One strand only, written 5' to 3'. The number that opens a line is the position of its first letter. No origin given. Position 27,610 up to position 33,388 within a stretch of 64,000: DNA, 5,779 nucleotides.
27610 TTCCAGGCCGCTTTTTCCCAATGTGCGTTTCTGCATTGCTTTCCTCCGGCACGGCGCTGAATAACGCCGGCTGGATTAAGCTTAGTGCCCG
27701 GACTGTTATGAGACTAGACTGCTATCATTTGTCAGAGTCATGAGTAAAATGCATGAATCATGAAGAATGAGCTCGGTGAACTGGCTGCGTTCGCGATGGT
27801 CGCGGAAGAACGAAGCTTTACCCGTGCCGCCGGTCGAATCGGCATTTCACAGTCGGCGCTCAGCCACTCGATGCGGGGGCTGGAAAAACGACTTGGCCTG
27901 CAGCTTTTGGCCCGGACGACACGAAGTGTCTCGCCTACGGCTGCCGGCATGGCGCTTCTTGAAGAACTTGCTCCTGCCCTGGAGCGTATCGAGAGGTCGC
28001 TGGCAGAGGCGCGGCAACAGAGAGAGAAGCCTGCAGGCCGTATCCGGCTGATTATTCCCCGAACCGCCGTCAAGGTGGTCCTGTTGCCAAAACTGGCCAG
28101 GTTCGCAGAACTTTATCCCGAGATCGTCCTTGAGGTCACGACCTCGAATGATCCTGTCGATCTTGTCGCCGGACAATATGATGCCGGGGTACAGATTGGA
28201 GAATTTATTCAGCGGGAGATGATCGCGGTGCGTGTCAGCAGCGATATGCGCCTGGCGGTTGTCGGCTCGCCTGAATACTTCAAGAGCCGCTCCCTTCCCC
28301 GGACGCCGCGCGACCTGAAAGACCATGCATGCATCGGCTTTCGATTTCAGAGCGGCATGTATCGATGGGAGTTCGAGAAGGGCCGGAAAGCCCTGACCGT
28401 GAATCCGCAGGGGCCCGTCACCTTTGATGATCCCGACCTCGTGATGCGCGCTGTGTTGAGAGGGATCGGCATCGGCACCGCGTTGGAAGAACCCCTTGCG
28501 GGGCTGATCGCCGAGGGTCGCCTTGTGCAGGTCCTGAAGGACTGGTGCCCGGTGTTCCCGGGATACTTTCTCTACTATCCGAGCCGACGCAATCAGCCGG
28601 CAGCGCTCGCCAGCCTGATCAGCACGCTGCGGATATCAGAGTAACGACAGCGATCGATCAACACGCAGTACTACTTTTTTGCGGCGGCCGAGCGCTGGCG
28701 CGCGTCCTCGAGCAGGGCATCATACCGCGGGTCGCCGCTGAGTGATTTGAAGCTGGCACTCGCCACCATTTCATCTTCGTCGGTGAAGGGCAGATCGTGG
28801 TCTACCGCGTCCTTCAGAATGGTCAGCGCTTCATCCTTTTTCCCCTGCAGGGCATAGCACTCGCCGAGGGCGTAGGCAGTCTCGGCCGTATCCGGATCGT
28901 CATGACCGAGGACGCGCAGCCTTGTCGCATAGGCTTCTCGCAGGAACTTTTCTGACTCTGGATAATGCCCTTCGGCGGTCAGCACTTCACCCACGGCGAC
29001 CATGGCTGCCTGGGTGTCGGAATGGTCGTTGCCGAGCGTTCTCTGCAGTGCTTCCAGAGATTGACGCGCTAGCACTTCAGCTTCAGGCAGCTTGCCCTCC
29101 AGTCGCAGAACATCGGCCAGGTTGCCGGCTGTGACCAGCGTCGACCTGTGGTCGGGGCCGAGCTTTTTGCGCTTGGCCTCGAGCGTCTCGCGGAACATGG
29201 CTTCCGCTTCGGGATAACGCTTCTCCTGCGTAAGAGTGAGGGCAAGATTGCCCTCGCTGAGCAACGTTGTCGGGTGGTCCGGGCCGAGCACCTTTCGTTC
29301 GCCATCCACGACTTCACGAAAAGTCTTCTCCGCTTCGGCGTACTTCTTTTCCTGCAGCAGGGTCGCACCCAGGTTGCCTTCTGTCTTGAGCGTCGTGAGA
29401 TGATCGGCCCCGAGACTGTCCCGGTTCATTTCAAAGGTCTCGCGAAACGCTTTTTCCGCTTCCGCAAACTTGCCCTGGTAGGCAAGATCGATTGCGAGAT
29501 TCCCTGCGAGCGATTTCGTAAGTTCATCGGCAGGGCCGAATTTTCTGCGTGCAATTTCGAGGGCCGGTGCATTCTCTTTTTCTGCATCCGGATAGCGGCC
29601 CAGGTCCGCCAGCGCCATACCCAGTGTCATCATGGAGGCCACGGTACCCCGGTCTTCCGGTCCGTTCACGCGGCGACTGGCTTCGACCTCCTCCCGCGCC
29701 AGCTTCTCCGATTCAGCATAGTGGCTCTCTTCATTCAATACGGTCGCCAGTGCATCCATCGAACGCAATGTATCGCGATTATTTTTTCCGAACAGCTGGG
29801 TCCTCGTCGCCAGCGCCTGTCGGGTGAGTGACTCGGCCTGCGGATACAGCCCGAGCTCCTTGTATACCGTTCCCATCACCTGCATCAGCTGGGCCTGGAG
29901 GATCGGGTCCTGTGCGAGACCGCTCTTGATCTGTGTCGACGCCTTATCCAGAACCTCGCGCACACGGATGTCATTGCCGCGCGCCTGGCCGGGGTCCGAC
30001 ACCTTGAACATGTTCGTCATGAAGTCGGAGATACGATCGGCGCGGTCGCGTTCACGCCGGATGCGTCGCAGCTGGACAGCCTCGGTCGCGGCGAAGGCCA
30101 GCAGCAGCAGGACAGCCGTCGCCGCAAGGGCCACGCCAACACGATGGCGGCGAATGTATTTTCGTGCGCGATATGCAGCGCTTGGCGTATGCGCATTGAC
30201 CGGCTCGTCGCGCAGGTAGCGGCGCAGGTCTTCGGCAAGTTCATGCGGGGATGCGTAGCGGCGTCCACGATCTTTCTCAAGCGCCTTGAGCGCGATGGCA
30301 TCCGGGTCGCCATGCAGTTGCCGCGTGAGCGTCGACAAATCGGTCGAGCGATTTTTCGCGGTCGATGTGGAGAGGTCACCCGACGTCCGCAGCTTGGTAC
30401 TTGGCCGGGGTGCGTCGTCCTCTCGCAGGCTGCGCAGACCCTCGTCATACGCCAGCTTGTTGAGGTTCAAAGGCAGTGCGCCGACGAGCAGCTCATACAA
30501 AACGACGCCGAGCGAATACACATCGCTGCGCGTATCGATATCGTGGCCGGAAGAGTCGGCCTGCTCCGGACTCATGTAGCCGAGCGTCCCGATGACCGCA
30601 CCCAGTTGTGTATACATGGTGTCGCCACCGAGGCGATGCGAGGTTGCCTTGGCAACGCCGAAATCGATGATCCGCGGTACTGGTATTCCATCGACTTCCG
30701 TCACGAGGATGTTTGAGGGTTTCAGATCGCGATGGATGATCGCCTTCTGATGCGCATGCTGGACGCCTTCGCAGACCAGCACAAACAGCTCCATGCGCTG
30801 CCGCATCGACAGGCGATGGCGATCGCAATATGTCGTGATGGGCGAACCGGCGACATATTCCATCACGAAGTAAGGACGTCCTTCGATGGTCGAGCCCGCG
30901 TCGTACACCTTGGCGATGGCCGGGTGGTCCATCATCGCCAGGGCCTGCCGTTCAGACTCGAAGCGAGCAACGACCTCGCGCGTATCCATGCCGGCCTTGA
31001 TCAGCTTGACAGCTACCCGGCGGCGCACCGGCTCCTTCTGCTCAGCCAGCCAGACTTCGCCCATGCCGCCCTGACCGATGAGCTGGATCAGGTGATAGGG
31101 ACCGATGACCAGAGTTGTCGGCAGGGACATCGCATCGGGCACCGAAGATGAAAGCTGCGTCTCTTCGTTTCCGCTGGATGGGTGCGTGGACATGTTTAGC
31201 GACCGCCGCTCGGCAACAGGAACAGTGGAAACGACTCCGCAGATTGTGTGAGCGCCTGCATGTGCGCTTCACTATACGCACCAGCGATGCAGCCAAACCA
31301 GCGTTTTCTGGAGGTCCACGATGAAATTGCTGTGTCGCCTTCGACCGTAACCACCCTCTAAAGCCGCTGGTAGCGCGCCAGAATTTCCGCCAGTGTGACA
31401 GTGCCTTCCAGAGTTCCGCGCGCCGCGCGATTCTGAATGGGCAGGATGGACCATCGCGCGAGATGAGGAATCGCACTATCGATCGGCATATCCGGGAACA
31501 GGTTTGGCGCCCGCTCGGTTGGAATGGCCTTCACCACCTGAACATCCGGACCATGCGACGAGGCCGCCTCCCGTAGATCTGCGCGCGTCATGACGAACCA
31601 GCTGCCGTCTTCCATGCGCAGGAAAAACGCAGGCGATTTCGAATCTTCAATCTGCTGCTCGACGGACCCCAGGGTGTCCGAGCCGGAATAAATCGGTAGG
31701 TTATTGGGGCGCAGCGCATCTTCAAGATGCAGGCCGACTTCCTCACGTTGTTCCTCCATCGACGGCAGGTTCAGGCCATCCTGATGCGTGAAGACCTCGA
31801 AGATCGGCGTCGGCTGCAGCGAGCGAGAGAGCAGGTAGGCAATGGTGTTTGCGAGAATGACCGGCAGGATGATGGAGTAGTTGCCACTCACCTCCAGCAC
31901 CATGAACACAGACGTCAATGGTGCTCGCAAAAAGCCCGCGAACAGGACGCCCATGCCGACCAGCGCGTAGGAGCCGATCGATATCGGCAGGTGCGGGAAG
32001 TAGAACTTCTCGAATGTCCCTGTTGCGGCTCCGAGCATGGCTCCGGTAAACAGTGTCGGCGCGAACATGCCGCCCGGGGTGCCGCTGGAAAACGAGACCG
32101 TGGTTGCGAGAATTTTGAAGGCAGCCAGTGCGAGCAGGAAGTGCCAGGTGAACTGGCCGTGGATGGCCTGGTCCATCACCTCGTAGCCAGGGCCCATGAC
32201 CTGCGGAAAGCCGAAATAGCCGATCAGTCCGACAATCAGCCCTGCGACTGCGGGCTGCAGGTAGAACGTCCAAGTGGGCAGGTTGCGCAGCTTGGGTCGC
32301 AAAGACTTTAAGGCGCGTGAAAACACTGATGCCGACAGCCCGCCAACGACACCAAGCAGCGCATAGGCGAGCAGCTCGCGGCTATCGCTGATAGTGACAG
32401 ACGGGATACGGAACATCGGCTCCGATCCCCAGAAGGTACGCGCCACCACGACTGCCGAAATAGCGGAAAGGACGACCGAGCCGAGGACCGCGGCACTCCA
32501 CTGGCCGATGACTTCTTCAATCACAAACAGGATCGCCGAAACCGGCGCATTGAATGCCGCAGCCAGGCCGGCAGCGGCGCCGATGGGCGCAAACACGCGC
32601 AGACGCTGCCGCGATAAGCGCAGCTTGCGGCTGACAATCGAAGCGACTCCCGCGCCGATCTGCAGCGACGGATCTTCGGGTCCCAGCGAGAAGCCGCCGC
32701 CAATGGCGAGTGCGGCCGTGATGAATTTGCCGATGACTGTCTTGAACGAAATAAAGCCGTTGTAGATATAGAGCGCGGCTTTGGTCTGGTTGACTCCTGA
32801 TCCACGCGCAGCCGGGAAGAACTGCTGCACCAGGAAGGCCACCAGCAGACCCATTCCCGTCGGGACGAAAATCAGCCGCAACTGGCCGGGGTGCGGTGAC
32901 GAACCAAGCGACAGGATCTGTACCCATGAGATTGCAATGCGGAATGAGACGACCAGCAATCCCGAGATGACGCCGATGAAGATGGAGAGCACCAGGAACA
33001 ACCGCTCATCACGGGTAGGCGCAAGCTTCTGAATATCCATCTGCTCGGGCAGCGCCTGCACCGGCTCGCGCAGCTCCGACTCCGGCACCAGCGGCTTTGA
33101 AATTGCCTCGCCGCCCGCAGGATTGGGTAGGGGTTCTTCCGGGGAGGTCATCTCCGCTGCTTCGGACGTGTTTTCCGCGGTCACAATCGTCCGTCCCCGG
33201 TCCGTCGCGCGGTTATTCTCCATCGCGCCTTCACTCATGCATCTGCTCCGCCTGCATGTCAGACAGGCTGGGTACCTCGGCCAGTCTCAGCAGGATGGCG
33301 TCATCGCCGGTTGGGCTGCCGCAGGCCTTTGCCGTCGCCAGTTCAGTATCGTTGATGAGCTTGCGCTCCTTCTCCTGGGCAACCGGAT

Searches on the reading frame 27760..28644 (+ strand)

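Call 11: search_protein_families(library=pfam, proteins=[window:27760-28644:+], max_evalue=0.001)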
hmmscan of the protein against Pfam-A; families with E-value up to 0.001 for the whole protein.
window:27760-28644:+ (294 aa): 2 families
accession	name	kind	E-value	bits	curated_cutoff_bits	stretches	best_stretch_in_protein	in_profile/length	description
PF03466.25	LysR_substrate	-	5.1e-33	114.7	28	1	89-291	2-205/209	LysR substrate binding domain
PF00126.33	HTH_1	-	3.6e-20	72.1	26.6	1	7-63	3-59/60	Bacterial regulatory helix-turn-helix protein, lysR family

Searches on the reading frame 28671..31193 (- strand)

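Call 11: search_protein_families(library=pfam, proteins=[window:28671-31193:-], max_evalue=0.001)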
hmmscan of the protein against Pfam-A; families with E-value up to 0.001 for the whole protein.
window:28671-31193:- (840 aa): 17 families
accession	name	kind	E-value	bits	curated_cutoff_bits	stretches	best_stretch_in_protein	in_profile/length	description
PF13424.12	TPR_12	-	8e-63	209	30.1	5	645-717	4-76/77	Tetratricopeptide repeat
PF13374.12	TPR_10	-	8.9e-61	200.8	27.5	6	649-683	7-41/42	Tetratricopeptide repeat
PF00069.31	Pkinase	-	6e-41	141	31.7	1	33-244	1-199/263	Protein kinase domain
PF07714.23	PK_Tyr_Ser-Thr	-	2.8e-30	105.9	23.1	1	35-242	3-205/258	Protein tyrosine and serine/threonine kinase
PF24885.1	TPR_NPHP3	-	8.1e-24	84.8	100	3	634-719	131-216/239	Nephrocystin-3 TPR domain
PF00515.34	TPR_1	-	4.5e-18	64.7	27.8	0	606-628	5-27/34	Tetratricopeptide repeat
PF07719.23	TPR_2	-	2.1e-17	62.1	27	0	770-799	1-30/34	Tetratricopeptide repeat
PF13432.12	TPR_16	-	2.1e-12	47.7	32.7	0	566-629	3-58/65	Tetratricopeptide repeat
PF13176.12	TPR_7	-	6.1e-12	45.1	27.9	0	774-800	3-31/36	Tetratricopeptide repeat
PF07721.20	TPR_4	-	1.9e-10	40.8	27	0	688-711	3-26/26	Tetratricopeptide repeat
PF14559.12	TPR_19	-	9.8e-09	35.9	25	1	738-799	1-54/68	Tetratricopeptide repeat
PF13181.12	TPR_8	-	6.8e-07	29.4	25.7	0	770-797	1-28/34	Tetratricopeptide repeat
PF17874.7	TPR_MalT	-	1.8e-06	27.9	45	1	645-796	41-187/336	MalT-like TPR region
PF01636.29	APH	-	1.1e-05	25.8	23.2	0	148-181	166-197/239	Phosphotransferase enzyme family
PF12895.13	ANAPC3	-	6e-05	23.7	27.2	0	764-796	17-49/82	Anaphase-promoting complex, cyclosome, subunit 3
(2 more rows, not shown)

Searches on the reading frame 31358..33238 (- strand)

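Call 11: search_protein_families(library=pfam, proteins=[window:31358-33238:-], max_evalue=0.001)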
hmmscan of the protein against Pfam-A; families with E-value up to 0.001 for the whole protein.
window:31358-33238:- (626 aa): 1 family
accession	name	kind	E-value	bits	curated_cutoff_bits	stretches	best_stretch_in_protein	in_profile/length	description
PF00654.25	Voltage_CLC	-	1e-90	304.8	24.8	1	129-472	1-346/346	Voltage gated chloride channel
